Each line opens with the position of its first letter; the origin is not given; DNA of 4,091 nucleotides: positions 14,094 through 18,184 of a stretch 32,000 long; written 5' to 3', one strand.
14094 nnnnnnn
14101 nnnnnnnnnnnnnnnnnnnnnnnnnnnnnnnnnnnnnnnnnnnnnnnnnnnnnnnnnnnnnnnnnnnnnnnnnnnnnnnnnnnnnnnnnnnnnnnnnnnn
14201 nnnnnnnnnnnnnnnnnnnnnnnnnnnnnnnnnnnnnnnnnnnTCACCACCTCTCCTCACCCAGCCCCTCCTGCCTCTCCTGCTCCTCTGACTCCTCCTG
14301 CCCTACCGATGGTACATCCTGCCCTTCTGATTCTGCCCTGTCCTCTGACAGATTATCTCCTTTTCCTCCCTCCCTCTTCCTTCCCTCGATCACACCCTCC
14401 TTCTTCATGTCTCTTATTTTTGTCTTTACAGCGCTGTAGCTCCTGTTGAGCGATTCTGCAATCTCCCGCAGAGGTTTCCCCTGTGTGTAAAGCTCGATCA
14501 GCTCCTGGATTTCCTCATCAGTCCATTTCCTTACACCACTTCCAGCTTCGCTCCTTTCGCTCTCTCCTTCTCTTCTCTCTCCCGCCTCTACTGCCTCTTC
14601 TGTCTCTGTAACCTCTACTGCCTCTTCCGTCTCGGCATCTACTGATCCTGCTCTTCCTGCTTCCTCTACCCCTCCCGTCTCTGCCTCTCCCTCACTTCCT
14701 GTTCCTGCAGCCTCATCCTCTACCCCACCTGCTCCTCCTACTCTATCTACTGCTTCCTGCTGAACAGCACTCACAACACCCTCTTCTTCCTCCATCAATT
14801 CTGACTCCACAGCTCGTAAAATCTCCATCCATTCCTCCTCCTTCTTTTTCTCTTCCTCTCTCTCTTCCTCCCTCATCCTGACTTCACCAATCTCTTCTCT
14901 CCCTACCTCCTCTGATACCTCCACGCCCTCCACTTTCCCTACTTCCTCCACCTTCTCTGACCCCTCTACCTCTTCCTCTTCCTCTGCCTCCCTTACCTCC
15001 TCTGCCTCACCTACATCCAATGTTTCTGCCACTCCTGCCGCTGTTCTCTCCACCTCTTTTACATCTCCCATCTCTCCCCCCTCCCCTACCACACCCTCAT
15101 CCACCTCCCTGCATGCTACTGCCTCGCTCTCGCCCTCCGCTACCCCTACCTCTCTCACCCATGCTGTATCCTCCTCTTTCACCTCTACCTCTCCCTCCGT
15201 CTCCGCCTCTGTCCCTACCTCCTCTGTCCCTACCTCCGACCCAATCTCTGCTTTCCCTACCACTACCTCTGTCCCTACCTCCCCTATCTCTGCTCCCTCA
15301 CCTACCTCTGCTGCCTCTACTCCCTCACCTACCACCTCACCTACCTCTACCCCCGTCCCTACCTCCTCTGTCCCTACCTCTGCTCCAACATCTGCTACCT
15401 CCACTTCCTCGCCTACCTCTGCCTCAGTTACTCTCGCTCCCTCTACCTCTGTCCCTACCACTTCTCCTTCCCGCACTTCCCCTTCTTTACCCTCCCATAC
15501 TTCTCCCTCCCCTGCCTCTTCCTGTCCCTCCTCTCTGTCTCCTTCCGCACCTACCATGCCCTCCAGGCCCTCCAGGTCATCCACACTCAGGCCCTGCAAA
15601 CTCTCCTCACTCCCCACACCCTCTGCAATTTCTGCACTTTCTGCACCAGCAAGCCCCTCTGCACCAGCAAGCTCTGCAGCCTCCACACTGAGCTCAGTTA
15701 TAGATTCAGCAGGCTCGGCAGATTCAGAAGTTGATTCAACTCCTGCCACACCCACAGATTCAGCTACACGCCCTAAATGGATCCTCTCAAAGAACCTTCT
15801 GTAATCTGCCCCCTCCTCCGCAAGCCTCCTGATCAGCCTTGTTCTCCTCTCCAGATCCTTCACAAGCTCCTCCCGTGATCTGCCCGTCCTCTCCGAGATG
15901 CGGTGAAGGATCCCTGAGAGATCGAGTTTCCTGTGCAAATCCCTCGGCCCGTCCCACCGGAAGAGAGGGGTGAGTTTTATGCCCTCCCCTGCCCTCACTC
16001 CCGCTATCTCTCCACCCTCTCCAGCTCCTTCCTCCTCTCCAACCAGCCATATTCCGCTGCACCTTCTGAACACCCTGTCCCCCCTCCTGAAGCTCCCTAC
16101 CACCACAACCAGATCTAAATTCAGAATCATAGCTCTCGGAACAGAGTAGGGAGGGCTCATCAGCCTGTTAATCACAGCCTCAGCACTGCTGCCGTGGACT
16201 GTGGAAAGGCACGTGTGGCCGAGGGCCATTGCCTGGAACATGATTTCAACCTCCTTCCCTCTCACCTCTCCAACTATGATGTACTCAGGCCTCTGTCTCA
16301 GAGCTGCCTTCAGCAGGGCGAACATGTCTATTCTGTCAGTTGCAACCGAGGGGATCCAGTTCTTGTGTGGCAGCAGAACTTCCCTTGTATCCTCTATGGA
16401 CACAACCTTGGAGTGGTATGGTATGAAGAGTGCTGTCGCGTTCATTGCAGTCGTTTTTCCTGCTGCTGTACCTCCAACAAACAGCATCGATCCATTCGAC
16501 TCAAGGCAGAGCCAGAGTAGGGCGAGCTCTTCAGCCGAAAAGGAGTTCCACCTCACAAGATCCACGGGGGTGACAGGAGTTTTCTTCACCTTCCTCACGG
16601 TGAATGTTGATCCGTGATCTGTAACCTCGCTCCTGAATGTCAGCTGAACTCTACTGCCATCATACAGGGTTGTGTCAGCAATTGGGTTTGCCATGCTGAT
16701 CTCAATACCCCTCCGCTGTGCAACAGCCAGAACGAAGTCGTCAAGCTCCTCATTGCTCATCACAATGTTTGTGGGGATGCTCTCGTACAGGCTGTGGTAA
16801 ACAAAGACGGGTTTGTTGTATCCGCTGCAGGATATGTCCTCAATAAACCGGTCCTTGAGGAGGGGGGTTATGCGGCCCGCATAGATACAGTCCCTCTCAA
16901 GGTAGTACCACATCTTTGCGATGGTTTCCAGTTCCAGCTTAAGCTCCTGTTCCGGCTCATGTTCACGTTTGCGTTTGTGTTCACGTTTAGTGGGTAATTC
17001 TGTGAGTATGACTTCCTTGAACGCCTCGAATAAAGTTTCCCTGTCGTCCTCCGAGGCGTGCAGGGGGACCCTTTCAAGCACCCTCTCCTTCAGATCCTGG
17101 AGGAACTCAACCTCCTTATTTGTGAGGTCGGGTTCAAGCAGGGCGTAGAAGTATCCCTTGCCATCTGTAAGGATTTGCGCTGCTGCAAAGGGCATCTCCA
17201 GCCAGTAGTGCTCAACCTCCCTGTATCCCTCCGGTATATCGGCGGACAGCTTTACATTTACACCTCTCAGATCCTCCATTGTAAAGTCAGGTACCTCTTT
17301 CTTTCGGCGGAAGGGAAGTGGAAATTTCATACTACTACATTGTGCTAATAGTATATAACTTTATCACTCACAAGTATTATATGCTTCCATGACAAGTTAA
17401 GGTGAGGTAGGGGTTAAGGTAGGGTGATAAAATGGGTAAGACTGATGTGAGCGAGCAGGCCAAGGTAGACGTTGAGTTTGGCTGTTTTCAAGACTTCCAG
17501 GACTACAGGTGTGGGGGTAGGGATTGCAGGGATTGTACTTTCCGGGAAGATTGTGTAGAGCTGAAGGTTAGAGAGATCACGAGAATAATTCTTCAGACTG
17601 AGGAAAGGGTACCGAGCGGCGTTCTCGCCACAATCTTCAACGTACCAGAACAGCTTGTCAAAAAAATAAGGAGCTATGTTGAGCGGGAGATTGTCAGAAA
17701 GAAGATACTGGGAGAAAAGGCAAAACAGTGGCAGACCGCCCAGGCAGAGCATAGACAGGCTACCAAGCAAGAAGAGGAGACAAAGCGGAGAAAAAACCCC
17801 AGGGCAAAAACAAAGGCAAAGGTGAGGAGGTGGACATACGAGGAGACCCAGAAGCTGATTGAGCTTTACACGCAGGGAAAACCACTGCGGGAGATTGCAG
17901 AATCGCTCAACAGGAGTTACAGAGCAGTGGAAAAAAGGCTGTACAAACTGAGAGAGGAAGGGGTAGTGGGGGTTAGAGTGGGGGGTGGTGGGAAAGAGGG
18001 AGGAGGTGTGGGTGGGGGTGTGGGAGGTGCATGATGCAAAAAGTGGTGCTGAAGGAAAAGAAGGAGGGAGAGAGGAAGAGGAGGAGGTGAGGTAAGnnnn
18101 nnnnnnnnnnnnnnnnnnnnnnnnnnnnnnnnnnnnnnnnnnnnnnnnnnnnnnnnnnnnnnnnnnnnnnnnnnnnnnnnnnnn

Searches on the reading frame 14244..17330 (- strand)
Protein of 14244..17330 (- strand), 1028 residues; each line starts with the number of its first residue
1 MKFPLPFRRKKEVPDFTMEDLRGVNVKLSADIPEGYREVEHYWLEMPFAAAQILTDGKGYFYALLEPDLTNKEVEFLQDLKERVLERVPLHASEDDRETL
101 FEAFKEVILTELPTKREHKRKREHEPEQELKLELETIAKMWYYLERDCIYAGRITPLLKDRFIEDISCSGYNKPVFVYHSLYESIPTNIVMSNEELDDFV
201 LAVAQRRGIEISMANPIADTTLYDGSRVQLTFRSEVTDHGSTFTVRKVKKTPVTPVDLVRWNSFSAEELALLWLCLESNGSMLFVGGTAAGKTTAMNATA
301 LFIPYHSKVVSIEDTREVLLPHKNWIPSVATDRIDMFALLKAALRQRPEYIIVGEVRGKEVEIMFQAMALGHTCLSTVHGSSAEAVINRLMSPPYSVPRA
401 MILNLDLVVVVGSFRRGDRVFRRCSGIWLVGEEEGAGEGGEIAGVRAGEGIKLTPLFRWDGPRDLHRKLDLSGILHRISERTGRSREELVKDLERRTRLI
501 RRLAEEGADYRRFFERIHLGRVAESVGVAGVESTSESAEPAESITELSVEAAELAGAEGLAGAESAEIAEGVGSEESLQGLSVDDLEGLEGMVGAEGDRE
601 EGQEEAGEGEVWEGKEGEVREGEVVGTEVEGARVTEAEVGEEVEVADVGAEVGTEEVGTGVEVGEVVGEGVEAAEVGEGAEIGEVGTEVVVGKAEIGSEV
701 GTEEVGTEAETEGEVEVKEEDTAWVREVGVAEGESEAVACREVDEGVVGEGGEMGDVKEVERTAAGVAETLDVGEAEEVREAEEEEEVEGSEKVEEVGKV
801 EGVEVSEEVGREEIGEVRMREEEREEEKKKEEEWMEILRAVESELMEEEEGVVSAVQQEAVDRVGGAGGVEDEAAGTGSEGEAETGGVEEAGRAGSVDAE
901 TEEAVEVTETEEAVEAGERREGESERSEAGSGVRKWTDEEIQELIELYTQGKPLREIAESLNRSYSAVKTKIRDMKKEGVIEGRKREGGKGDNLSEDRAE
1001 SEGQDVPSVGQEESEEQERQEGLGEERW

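Call 26: search_protein_families(library=pfam, proteins=[window:14244-17330:-], max_evalue=0.01)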
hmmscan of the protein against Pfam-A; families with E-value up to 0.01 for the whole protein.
window:14244-17330:- (1028 aa): 8 families
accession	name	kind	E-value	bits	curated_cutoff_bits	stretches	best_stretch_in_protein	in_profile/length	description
PF00437.27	T2SSE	-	4.3e-30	105.1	24.9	1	209-391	64-256/370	Type II/IV secretion system protein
PF13936.12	HTH_38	-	2.4e-05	24.4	27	1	937-969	6-38/44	Helix-turn-helix domain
PF25212.1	HVO_A0114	-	0.00064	19.9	27.6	1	952-987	37-72/84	HVO_A0114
PF08281.18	Sigma70_r4_2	-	0.00069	19.6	25.7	1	943-973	17-48/54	Sigma-70, region 4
PF19575.5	HTH_58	-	0.00091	19.5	23.8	0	942-970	17-45/62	Helix-turn-helix domain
PF13412.12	HTH_24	-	0.001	19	21.9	1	953-982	19-48/48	Winged helix-turn-helix DNA-binding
PF23989.1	PilB3_C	-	0.0034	17.9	27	0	472-517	10-56/83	PilB3-like, C-terminal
PF23990.1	PilB3_N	-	0.0048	17.4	27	0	31-68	62-101/101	PilB3-like, N-terminal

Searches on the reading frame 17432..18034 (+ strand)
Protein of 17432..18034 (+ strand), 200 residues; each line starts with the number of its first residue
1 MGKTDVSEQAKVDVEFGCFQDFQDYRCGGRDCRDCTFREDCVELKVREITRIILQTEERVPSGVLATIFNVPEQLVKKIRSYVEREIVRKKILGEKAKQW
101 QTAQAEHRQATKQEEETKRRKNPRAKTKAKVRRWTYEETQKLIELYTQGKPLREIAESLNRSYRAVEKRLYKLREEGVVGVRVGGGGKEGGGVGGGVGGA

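Call 26: search_protein_families(library=pfam, proteins=[window:17432-18034:+], max_evalue=0.01)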
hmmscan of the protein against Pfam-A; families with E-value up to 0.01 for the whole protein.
window:17432-18034:+ (200 aa): 11 families
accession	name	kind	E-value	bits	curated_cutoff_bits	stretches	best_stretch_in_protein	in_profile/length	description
PF13384.12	HTH_23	-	6.9e-06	26.2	24.6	1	142-181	10-49/50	Homeodomain-like domain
PF08281.18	Sigma70_r4_2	-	7.7e-06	25.9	25.7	1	138-174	14-51/54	Sigma-70, region 4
PF19610.4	DUF6115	-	5e-05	24.1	27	1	92-161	52-122/134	Family of unknown function (DUF6115)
PF13518.12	HTH_28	-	9.4e-05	22.9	25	1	141-180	4-43/52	Helix-turn-helix domain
PF13936.12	HTH_38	-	0.00032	20.8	27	1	135-164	6-35/44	Helix-turn-helix domain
PF08279.18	HTH_11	-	0.00038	20.7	25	0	142-178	5-44/55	HTH domain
PF02082.26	Rrf2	-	0.00043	20.9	30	0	152-187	26-61/132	Iron-dependent Transcriptional regulator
PF00249.37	Myb_DNA-binding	-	0.00085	19.8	24.4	1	133-173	3-45/46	Myb-like DNA-binding domain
PF19575.5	HTH_58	-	0.0011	19.3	23.8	1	140-170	17-47/62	Helix-turn-helix domain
PF25212.1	HVO_A0114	-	0.0019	18.4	27.6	1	148-186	33-73/84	HVO_A0114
PF13921.12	Myb_DNA-bind_6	-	0.0054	17.3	22.9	1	134-169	1-38/60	Myb-like DNA-binding domain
